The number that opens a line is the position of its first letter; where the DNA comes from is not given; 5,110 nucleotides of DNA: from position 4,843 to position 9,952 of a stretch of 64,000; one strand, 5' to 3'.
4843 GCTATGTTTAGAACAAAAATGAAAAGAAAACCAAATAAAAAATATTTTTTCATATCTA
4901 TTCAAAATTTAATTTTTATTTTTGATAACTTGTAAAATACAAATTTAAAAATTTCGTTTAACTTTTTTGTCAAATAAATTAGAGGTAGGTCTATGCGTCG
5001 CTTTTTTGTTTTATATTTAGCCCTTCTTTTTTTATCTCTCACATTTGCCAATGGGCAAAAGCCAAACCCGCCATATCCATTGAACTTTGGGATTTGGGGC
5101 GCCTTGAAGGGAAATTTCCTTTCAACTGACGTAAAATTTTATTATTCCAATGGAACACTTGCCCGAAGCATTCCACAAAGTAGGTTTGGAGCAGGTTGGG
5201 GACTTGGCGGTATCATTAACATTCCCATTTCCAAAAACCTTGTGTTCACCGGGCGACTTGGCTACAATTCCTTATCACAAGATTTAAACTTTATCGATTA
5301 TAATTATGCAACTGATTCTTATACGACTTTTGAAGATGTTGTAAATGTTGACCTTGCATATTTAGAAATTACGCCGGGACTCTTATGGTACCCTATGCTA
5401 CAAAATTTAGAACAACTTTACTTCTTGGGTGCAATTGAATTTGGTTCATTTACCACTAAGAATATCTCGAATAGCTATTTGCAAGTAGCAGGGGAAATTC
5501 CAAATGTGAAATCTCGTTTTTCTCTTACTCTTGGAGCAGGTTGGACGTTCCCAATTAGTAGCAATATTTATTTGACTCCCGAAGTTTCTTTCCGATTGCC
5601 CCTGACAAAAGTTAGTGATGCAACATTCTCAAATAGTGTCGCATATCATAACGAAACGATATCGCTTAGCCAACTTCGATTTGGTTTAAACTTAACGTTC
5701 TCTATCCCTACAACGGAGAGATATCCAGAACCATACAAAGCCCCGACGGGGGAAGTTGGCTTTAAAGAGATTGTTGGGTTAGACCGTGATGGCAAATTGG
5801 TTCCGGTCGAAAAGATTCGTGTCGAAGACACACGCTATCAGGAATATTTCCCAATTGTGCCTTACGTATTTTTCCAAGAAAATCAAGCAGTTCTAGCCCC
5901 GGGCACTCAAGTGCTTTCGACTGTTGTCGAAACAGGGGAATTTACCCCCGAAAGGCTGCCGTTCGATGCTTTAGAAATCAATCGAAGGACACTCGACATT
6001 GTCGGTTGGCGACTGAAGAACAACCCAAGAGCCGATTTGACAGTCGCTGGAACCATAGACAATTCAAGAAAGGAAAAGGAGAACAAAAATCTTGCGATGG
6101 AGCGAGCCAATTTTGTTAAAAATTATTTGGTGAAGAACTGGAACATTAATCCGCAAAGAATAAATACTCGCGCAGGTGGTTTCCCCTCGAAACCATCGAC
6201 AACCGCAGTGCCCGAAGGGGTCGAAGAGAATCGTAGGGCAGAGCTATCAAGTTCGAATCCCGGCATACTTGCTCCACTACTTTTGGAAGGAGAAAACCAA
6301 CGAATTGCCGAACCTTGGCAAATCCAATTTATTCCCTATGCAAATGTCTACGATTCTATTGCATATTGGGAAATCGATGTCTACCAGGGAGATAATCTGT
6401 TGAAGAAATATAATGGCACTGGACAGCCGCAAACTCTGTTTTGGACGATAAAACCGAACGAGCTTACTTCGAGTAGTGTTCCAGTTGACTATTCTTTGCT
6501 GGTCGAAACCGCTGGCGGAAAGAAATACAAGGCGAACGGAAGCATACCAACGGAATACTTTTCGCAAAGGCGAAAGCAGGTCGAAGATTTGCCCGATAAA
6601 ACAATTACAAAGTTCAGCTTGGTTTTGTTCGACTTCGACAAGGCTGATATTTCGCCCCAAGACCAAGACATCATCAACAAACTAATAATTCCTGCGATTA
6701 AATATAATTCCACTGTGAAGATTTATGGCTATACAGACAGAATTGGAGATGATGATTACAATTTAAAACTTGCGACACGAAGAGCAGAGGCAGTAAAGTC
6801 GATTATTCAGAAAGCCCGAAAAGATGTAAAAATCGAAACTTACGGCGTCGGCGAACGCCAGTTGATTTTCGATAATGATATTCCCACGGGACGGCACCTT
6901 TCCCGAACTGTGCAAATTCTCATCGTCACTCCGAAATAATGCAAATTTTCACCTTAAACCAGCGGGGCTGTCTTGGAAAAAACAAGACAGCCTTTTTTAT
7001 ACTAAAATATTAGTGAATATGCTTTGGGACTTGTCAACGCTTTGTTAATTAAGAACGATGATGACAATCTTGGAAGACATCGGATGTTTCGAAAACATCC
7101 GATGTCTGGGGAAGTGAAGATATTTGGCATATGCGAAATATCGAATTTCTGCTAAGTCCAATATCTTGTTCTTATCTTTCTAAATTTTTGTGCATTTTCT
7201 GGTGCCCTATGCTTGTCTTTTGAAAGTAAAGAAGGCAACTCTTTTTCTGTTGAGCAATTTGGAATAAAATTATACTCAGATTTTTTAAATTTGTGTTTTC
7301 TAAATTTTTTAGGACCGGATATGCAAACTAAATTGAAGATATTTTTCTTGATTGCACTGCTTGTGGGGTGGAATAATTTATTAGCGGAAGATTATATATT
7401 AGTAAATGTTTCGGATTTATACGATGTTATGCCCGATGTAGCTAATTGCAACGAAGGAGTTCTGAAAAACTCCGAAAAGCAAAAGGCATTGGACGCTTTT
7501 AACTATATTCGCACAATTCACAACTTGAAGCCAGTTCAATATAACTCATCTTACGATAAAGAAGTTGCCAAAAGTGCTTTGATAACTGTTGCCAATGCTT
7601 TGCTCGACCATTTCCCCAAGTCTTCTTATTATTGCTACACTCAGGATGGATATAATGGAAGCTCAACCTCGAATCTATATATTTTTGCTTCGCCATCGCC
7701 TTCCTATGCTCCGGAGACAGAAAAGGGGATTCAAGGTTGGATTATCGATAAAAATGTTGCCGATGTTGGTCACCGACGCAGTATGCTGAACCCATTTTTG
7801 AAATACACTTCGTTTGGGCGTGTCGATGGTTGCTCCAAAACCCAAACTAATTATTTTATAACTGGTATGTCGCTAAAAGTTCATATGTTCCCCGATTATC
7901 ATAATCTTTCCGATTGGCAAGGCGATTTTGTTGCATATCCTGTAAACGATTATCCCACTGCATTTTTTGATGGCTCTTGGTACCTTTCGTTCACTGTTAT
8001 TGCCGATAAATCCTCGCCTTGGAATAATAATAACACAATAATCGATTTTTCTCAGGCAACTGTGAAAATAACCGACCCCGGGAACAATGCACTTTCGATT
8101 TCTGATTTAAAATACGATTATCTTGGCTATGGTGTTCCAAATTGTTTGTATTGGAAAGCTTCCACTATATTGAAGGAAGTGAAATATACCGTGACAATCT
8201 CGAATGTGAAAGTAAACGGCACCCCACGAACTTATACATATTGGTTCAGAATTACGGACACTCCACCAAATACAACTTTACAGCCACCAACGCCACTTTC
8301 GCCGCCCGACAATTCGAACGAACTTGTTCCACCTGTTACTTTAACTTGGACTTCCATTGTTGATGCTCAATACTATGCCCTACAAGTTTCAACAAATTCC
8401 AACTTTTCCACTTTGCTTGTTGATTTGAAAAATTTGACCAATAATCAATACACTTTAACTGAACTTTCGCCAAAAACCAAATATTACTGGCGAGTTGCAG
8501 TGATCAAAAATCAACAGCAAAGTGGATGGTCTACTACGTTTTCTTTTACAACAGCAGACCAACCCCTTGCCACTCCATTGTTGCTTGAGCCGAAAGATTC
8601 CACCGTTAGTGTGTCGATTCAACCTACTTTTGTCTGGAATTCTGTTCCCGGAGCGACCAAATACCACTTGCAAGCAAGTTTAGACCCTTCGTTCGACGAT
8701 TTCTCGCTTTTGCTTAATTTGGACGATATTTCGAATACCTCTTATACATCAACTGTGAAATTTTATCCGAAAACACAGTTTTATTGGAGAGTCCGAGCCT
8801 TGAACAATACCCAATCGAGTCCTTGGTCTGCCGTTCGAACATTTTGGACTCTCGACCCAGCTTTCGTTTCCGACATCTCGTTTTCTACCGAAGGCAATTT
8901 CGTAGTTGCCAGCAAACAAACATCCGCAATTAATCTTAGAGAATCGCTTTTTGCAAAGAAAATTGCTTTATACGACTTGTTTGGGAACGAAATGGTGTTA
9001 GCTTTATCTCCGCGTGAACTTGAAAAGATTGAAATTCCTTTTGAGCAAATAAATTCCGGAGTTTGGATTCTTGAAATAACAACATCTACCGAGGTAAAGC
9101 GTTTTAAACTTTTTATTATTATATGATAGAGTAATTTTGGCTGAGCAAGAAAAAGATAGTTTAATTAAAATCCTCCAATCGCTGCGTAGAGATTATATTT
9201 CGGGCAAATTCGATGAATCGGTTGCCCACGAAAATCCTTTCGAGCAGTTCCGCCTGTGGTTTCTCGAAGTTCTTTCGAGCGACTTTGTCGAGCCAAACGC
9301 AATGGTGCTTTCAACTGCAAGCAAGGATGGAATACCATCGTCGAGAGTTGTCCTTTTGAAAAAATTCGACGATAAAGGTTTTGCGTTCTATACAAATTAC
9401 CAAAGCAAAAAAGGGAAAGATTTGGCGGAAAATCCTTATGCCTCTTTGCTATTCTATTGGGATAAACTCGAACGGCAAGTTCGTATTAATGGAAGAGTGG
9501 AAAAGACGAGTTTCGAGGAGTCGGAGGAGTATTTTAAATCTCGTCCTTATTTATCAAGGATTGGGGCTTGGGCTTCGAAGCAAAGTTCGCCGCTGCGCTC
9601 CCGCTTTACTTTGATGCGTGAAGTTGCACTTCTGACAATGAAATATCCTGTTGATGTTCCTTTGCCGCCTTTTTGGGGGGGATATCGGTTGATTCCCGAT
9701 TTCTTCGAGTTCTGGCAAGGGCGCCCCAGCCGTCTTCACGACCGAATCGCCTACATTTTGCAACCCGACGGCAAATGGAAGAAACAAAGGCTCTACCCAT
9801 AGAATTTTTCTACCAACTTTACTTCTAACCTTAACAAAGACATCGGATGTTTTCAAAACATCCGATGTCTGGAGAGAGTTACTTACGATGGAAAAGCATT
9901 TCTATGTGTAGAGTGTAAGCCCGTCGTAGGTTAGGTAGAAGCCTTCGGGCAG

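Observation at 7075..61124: Family of 33-bp perfect palindromes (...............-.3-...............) dispersed in intergenic DNA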

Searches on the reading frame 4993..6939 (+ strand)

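Call 8: search_protein_families(library=pfam, proteins=[window:4993-6939:+])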
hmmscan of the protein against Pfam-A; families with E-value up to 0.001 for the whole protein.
window:4993-6939:+ (648 aa): 2 families
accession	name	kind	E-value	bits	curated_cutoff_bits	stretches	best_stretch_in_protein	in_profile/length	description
PF00691.25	OmpA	-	2.8e-24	85.8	27.2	2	545-634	1-94/98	OmpA family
PF13505.12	OMP_b-brl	-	0.00057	20.5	28.7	0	62-233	39-172/175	Outer membrane protein beta-barrel domain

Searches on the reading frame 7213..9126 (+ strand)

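Call 8: search_protein_families(library=pfam, proteins=[window:7213-9126:+])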
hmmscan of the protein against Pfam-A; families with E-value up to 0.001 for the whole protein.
window:7213-9126:+ (637 aa): 4 families
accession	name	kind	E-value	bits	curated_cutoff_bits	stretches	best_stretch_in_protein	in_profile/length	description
PF25788.1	Ig_Rha78A_N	-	5.9e-11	43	27.4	1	387-448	37-102/105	Rha78A-like, N-terminal immunoglobulin domain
PF16656.11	Pur_ac_phosph_N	-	2.5e-07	31.6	30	1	394-447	34-93/93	Purple acid Phosphatase, N-terminal domain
PF00188.32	CAP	-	7.4e-07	30.5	21.1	1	93-214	1-112/117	Cysteine-rich secretory protein family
PF00041.27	fn3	-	6e-06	26.8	25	1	375-443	16-81/84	Fibronectin type III domain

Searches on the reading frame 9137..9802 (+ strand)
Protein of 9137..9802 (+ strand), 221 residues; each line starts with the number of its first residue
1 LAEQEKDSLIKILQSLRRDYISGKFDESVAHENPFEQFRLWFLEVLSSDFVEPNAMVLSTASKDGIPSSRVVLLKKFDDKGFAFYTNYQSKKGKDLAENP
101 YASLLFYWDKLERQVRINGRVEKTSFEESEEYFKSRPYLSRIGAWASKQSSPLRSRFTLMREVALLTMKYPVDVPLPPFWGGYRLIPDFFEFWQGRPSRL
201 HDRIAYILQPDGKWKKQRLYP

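Call 8: search_protein_families(library=pfam, proteins=[window:9137-9802:+])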
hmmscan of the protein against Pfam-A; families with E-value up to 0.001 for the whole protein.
window:9137-9802:+ (221 aa): 3 families
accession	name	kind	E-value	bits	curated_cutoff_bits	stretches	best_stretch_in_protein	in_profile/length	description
PF01243.27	PNPOx_N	-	3.3e-28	98.9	28.1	1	52-158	11-108/120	Pyridoxamine 5'-phosphate oxidase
PF10590.14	PNP_phzG_C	-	8e-21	74.1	27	1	180-221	1-42/42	Pyridoxine 5'-phosphate oxidase C-terminal dimerisation region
PF12766.13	Pyridox_oxase_2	-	1.2e-06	29.5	26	1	51-122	19-97/100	Pyridoxamine 5'-phosphate oxidase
